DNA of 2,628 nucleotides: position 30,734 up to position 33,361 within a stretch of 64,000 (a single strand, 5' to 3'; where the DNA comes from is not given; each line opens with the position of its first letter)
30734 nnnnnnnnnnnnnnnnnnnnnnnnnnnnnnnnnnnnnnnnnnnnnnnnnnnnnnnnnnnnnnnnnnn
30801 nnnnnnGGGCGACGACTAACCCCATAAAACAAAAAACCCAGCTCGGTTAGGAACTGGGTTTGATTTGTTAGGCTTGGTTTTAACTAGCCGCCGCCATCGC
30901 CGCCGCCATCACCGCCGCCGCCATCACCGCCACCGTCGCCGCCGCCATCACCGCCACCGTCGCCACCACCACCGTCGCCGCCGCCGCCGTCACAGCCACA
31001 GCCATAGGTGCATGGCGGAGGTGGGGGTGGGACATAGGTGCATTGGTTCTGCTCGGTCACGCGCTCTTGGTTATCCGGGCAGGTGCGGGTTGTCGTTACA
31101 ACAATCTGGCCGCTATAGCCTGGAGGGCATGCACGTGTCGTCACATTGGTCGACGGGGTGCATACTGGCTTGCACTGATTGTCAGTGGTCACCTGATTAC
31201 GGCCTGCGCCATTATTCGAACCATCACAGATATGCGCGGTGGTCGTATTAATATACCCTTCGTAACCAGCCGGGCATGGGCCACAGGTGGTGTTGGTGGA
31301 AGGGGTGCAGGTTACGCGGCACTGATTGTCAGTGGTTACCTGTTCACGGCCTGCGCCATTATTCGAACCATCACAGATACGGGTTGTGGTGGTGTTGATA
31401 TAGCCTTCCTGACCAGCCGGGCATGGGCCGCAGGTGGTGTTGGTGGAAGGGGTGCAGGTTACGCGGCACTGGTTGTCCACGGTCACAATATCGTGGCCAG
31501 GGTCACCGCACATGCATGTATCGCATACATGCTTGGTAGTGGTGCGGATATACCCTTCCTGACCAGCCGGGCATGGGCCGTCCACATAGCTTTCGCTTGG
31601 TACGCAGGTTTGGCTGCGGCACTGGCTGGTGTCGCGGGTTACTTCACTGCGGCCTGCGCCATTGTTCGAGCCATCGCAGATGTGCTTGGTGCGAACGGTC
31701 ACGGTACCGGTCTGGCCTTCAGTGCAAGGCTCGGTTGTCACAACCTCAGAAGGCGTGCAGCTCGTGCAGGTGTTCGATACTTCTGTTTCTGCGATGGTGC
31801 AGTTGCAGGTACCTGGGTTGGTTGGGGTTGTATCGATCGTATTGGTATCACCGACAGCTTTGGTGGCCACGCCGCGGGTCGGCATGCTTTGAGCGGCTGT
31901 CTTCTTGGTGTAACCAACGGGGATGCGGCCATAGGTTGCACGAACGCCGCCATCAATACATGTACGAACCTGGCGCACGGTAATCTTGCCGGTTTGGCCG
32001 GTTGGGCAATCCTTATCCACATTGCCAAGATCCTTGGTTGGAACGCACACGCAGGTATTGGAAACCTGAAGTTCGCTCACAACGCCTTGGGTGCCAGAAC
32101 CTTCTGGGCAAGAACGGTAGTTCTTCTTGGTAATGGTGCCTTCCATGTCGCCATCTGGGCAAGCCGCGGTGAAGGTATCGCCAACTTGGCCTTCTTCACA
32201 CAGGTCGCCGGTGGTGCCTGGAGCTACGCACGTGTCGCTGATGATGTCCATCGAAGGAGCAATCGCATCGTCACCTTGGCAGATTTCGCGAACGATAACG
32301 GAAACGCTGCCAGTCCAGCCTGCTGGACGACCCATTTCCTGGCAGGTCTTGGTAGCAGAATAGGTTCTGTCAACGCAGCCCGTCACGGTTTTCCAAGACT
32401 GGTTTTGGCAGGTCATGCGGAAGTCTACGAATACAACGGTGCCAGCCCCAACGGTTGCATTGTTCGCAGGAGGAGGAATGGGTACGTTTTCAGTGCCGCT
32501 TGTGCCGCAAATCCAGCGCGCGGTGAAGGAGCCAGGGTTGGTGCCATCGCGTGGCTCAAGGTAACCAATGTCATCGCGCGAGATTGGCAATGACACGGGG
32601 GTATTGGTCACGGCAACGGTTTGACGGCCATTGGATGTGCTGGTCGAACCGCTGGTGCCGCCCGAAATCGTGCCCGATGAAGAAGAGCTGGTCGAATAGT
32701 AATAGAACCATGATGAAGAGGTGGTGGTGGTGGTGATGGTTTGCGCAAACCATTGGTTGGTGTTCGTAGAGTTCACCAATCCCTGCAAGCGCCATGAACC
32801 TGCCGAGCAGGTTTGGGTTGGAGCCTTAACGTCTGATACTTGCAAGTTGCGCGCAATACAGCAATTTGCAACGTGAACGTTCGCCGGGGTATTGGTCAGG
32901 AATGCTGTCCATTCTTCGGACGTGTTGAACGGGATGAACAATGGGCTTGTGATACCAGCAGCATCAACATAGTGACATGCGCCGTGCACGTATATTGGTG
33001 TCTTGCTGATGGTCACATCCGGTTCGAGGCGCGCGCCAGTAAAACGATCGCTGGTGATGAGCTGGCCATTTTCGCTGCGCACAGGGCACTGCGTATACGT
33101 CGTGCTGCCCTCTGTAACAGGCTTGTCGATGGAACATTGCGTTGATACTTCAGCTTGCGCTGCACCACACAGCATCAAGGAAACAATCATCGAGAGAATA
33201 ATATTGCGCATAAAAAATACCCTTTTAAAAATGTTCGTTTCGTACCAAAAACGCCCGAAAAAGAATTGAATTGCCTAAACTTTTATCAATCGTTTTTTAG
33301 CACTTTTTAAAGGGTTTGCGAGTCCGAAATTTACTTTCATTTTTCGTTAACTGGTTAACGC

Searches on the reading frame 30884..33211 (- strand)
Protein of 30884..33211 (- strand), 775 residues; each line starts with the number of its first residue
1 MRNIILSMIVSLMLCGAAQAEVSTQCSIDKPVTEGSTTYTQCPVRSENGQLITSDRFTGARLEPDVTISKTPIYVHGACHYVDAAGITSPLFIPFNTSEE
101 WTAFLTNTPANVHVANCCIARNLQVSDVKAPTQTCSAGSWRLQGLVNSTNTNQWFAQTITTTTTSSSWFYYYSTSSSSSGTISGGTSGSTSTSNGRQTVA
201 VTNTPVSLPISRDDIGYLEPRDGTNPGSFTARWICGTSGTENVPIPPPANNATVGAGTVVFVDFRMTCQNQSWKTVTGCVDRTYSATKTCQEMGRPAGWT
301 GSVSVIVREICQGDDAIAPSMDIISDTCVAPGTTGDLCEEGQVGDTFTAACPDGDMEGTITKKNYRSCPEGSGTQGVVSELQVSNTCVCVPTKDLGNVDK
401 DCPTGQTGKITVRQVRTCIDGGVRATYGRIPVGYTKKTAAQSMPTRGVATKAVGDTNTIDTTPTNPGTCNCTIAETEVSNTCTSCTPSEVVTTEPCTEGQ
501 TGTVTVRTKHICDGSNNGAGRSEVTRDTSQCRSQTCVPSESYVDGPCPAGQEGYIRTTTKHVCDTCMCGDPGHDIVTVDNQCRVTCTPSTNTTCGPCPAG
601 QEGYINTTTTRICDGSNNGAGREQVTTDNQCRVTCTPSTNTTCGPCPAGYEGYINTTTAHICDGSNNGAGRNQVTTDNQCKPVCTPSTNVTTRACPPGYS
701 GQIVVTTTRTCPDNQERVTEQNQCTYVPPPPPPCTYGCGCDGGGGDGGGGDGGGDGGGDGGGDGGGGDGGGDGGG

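Call 5: search_protein_families(library=pfam, proteins=[window:30884-33211:-], max_evalue=1)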
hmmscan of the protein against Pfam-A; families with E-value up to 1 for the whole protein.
window:30884-33211:- (775 aa): 0 families

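Call 6: search_protein_families(library=ncbifam, proteins=[window:30884-33211:-], max_evalue=1)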
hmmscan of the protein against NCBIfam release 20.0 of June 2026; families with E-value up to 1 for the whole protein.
window:30884-33211:- (775 aa): 0 families
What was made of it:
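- Closest known: RTX nonapeptide repeats. Different: No profile hit was found (calls 5, 6).
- There is no Pfam or NCBIfam hit (calls 5, 6).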

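Call 9: find_homologous_proteins(query=window:30884-33211:-)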
Query window:30884-33211:- (775 aa): 3 proteins with E <= 0.001 among 8000 candidates.
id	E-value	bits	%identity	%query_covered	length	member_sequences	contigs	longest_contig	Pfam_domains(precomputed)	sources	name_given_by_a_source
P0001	6.8e-237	807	32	92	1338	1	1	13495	-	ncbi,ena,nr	ncbi:MAG: hypothetical protein EB059_05700 [Alphaproteobacteria bacterium]|nr:hypothetical protein [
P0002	1.7e-160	554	46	85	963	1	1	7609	PF26745.1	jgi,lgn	-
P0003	1.5e-151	524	44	92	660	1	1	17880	-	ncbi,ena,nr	ncbi:MAG: hypothetical protein EB059_04795 [Alphaproteobacteria bacterium]|nr:hypothetical protein [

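Call 11: find_encoding_contigs(protein=window:30884-33211:-, flank=10000, max_places=6)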
Protein window:30884-33211:- (775 aa): no gene with exactly this product is on record in the collection.

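Call 12: find_encoding_contigs(protein=P0003, flank=10000, max_places=4)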
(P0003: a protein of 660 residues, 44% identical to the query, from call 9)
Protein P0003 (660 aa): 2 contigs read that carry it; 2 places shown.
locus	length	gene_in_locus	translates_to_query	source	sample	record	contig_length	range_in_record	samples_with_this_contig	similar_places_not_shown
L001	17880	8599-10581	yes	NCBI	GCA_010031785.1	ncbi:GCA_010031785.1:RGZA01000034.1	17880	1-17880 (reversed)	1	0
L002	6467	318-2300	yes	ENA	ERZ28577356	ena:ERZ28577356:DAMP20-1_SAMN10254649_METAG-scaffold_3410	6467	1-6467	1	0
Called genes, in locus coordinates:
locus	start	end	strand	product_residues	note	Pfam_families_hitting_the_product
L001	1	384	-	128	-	PF01522:Polysacc_deac_1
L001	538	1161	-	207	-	PF01168:Ala_racemase_N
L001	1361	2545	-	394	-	PF13609:Porin_4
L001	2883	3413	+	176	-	PF12100:DUF3576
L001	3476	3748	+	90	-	PF05015:HigB-like_toxin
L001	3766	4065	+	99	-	PF13560:HTH_31 (weak), PF01381:HTH_3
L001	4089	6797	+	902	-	PF00133:tRNA-synt_1, PF09334:tRNA-synt_1g, PF13603:tRNA-synt_1_2, PF00133:tRNA-synt_1 (weak), PF08264:Anticodon_1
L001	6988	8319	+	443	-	PF10092:DUF2330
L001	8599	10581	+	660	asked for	-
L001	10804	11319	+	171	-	PF04390:LptE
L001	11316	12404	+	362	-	-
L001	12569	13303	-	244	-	PF12686:DUF3800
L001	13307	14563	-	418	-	PF07498:Rho_N, PF07497:Rho_RNA_bind, PF00006:ATP-synt_ab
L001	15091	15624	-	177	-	PF03653:UPF0093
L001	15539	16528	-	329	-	PF00762:Ferrochelatase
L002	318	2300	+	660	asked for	-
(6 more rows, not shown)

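Call 13: find_encoding_contigs(protein=P0001, flank=10000, max_places=4)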
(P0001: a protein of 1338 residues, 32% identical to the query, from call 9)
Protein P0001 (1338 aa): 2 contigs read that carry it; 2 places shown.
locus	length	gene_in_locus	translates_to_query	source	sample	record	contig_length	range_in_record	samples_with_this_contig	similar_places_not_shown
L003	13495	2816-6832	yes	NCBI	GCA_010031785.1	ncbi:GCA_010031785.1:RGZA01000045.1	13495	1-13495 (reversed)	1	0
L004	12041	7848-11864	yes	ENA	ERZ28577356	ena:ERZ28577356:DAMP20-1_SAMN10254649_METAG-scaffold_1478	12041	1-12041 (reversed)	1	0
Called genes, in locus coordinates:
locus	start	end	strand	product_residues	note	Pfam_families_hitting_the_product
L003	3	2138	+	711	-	PF01804:Penicil_amidase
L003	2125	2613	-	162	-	PF01613:Flavin_Reduct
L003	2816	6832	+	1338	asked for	-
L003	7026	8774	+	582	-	PF07940:Hepar_II_III_C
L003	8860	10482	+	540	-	PF02142:MGS, PF01808:AICARFT_IMPCHas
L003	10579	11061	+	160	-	-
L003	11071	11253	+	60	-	-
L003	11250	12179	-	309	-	PF05575:V_cholerae_RfbT (weak), PF05050:Methyltransf_21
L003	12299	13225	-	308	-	PF04542:Sigma70_r2, PF04545:Sigma70_r4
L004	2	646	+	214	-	?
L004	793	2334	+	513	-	PF02874:ATP-synt_ab_N, PF00006:ATP-synt_ab, PF00306:ATP-synt_ab_C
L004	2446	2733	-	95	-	-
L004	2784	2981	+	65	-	-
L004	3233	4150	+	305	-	-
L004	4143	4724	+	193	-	PF00171:Aldedh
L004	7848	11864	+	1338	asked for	-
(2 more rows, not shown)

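Call 28: search_protein_representatives(alignment_id=A1)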
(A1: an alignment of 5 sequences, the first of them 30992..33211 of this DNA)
Query: 5 sequences, 948 profile positions. Proteins with E-value up to 0.001 (for the whole library): 2494; up to 1e-10: 150; up to 1e-30: 29. The best 150 are listed.
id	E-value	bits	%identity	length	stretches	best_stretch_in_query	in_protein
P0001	0.0e+00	1646.6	-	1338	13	458-815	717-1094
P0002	0.0e+00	1446.1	-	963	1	1-948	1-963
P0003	3.1e-261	886.1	-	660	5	322-632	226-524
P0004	5.9e-191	653.5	-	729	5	1-305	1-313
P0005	2.9e-176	604.9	-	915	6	1-475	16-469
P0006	3.1e-128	446.0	-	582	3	11-254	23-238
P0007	1.3e-125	437.3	-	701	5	9-245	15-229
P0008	6.3e-120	418.4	-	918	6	4-253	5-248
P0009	8.8e-116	404.7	-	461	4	8-259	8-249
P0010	6.4e-104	365.5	-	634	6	8-253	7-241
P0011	1.3e-96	341.3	-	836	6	1-223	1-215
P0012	4.7e-96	339.5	-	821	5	1-259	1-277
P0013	1.4e-92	327.9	-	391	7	313-421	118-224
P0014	2.1e-83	297.6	-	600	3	1-281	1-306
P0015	7.2e-83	295.8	-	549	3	5-276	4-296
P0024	1.6e-43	165.6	-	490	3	472-625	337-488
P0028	3.9e-33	131.2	-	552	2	523-670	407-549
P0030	1.1e-26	109.9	-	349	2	519-616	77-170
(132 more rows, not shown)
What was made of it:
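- On New Cys-rich repeat protein family (N-domain + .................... modules): About 30 representative clusters contain the domain (call 28).
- Tried and rejected: The exhaustive profile search was needed to see the family (call 28).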

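Call 30: search_protein_families(library=pfam, proteins=[P0002, P0005, P0011, P0028, P0024, P0012, P0014], max_evalue=0.01)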
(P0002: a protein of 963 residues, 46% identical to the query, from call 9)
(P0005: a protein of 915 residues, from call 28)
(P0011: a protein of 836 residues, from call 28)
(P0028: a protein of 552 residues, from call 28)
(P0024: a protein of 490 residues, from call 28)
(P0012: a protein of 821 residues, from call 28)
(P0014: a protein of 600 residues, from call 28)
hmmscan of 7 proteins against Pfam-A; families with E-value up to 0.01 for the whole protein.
P0002 (963 aa): 0 families

P0005 (915 aa): 1 family
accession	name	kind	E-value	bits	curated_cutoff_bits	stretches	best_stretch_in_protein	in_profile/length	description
PF13405.12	EF-hand_6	-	0.00035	20.5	25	0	821-834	8-21/30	EF-hand domain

P0011 (836 aa): 3 families
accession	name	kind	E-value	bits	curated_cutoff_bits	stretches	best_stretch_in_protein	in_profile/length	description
PF00036.39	EF-hand_1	-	0.00042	20.1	25.4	0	710-725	3-18/29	EF hand domain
PF13202.12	EF-hand_5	-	0.0032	17.3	25.9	0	711-725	3-17/25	EF hand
PF13405.12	EF-hand_6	-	0.0094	16.1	25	0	710-725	3-18/30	EF-hand domain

P0028 (552 aa): 1 family
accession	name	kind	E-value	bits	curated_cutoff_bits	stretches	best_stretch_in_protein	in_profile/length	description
PF02469.27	Fasciclin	-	9.9e-60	200.6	22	2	144-266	1-121/123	Fasciclin domain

P0024 (490 aa): 0 families

P0012 (821 aa): 1 family
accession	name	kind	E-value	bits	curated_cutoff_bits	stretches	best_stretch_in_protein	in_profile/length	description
PF20477.3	DUF6719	-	0.0088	16.3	27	0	595-627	40-73/78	Family of unknown function (DUF6719)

P0014 (600 aa): 0 families

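Call 31: find_related_loci(query=A1, collection=metagenome_contigs, flank=6000)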
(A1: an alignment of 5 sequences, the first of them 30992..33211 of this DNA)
Query A1 (740 aa) in metagenome_contigs; peptide patterns used: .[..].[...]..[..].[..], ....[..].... (x = any residue, [..] = any of these).
157 stretches matched a pattern, but none encodes a relative of the query by tblastn (E <= 1e-3).
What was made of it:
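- Tried and rejected: Metagenome scans. find_related_loci on metagenome contigs found nothing (call 31).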

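Call 34: search_protein_families(library=ncbifam, proteins=[P0002, P0005, P0011, P0030, P0004, P0012], max_evalue=0.1)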
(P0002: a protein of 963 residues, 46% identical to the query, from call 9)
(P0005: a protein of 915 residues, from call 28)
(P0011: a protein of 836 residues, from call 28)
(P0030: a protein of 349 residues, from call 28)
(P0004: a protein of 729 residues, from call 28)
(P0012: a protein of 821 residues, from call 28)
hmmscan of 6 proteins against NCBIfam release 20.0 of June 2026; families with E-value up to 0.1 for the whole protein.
P0002 (963 aa): 0 families

P0005 (915 aa): 0 families

P0011 (836 aa): 1 family
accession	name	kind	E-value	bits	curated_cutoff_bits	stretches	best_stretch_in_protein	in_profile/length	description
NF041425.1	OS_HP2_seleno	subfamily_domain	0.073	13.4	100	0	342-380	38-75/98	OS_HP2 family (seleno)protein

P0030 (349 aa): 0 families

P0004 (729 aa): 0 families

P0012 (821 aa): 2 families
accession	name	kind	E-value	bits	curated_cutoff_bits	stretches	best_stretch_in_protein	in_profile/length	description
NF005669.0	PRK07451.1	equivalog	0.02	15.2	122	0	431-479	34-80/116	translation initiation factor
NF011313.0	PRK14724.1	equivalog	0.085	10.6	1088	0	438-474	103-139/988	DNA topoisomerase III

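Call 48: find_homologous_proteins(query=A3, max_evalue=1e-10)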
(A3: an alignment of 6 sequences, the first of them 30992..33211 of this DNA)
Query A3 (6 sequences) (740 aa, profile of the alignment): 3 proteins with E <= 1e-10 among 8000 candidates.
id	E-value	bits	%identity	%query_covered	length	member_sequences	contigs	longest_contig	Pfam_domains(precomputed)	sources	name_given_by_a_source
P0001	0.0e+0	1488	32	96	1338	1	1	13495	-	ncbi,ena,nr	ncbi:MAG: hypothetical protein EB059_05700 [Alphaproteobacteria bacterium]|nr:hypothetical protein [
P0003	2.3e-245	835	44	96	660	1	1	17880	-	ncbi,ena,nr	ncbi:MAG: hypothetical protein EB059_04795 [Alphaproteobacteria bacterium]|nr:hypothetical protein [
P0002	3.1e-196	672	46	89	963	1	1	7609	PF26745.1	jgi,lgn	-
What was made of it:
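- Tried and rejected: Searches with the small protein and with a 6-sequence profile returned only three homologues (calls 9, 48).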

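Call 52: predict_structure(alignment_id=A2)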
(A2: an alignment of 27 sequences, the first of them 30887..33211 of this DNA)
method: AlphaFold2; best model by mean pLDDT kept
length: 775 residues; sequences in the alignment: 27
mean_pLDDT: 72.1   pTM: 0.42
mean pLDDT of the five models: 72.1, 71.9, 70.2, 70.2, 69.6
residues with pLDDT >= 90: 148; 70-90: 346; 50-70: 145; < 50: 136
segments of 3 or more residues with pLDDT < 50: 177-197, 223-225, 248-253, 423-466, 533-536, 565-571, 731-775
pLDDT, mean of each block of 10 residues (from residue 1): 76 59 88 92 94 93 96 97 96 97 97 96 90 83 84 78 66 52 39 48 79 85 61 76 51 61 89 79 75 91 79 64 85 67 87 85 84 79 82 88 81 85 42 34 33 37 52 89 76 75 81 71 83 51 72 75 50 67 57 73 75 63 74 66 78 82 69 81 72 86 83 73 81 37 33 34 34 35
secondary structure, 60 per line:
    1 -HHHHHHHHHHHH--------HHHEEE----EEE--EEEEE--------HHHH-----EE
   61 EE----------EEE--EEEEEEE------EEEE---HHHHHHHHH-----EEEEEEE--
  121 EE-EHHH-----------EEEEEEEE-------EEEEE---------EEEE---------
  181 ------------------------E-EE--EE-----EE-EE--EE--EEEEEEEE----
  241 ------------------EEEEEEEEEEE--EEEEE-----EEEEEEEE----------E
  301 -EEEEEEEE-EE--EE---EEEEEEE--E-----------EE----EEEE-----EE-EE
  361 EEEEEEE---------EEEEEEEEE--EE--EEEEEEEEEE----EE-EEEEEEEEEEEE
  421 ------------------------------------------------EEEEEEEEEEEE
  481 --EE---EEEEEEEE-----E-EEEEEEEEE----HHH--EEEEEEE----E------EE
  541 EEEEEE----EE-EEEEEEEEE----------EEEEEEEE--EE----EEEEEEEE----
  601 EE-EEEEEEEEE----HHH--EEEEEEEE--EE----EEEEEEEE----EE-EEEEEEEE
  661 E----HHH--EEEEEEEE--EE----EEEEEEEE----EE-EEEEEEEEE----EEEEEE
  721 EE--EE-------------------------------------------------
elements in order (helices of 4 or more, strands of 3 or more residues): H2-13 E25-27 E32-34 E37-41 H50-53 E59-62 E73-75 E78-84 E91-94 H98-106 E112-118 E139-146 E154-158 E168-171 E229-236 E259-269 E272-276 E282-289 E302-309 E320-326 E347-350 E359-367 E377-385 E392-401 E409-420 E469-480 E488-495 E503-511 E521-527 E539-546 E554-562 E573-580 E589-596 E604-612 E622-629 E638-645 E653-661 E671-678 E687-694 E702-710 E715-722
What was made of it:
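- Closest known: RTX nonapeptide repeats. Different: The tail is predicted to be disordered (call 52).
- AF2 gives pLDDT ~34 and no secondary structure for residues 731-775 (call 52). AF2 predicts no structure for the tail (call 52).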

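Call 54: fold_search(model_id=the predicted structure, library=pdb)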
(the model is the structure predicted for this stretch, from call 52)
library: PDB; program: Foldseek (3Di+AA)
matches with E <= 10: 165; with E <= 0.001: 0
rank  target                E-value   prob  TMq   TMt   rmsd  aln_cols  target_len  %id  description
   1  9gne_A                1.7e-02  0.10  0.06  0.06  33.0       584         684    7  CryoEM structure of mammalian AAP in complex with acetyl-alanyl-chloromethylketone (released 2025-10-22)
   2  6byx_A                2.9e-02  0.10  0.04  0.06  32.9       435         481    8  Complex structure of LOR107 mutant (R259N) with tetrasaccharide substrate (released 2018-02-07)
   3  6byp_B                4.5e-02  0.08  0.05  0.06  32.8       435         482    8  Structure of PL24 family Polysaccharide lyase-LOR107 (released 2018-02-07)
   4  4j3j_A                5.0e-02  0.08  0.06  0.06  32.8       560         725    8  Crystal Structure of DPP-IV with Compound C3 (released 2014-02-05)
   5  7b0i_A                6.0e-02  0.07  0.06  0.06  37.1       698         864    8  Structure of a minimal SF3B core in complex with spliceostatin A (form II) (released 2021-08-04)
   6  6eor_D                6.3e-02  0.07  0.05  0.05  28.1       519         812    9  DPP9 - 1G244 (released 2018-02-07)
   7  7svm_A                7.3e-02  0.07  0.05  0.05  29.1       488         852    9  DPP8 IN COMPLEX WITH LIGAND ICeD-2 (released 2022-10-05)
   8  7crw_C                7.7e-02  0.08  0.06  0.06  27.8       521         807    6  Cryo-EM structure of rNLRP1-rDPP9 complex (released 2021-03-24)
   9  5uw6_C                7.7e-02  0.06  0.05  0.05  32.6       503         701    7  PCY1 in Complex with Follower Peptide and Covalent Inhibitor ZPP (released 2017-05-31)
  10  7b92_A                8.1e-02  0.08  0.07  0.06  36.4       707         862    9  Structure of a minimal SF3B core in complex with sudemycin D6 (form II) (released 2021-08-04)
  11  6jq9_A                8.1e-02  0.07  0.05  0.06  33.0       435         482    8  Crystal structure of a lyase from Alteromonas sp. (released 2020-04-01)
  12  4g1f_B                8.5e-02  0.07  0.06  0.06  31.9       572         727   10  Crystal Structure of human Dipeptidyl Peptidase IV in complex with a pyridopyrimidinedione analogue (released 2013-02-27)
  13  7svo_B                8.9e-02  0.08  0.06  0.06  28.8       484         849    8  DPP8 IN COMPLEX WITH LIGAND ICeD-1 (released 2022-10-05)
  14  4dsa_A                8.9e-02  0.08  0.06  0.07  31.6       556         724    9  Crystal Structure of DPP-IV with Compound C1 (released 2013-02-27)
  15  6byp_A                8.9e-02  0.07  0.05  0.06  32.6       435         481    8  Structure of PL24 family Polysaccharide lyase-LOR107 (released 2018-02-07)
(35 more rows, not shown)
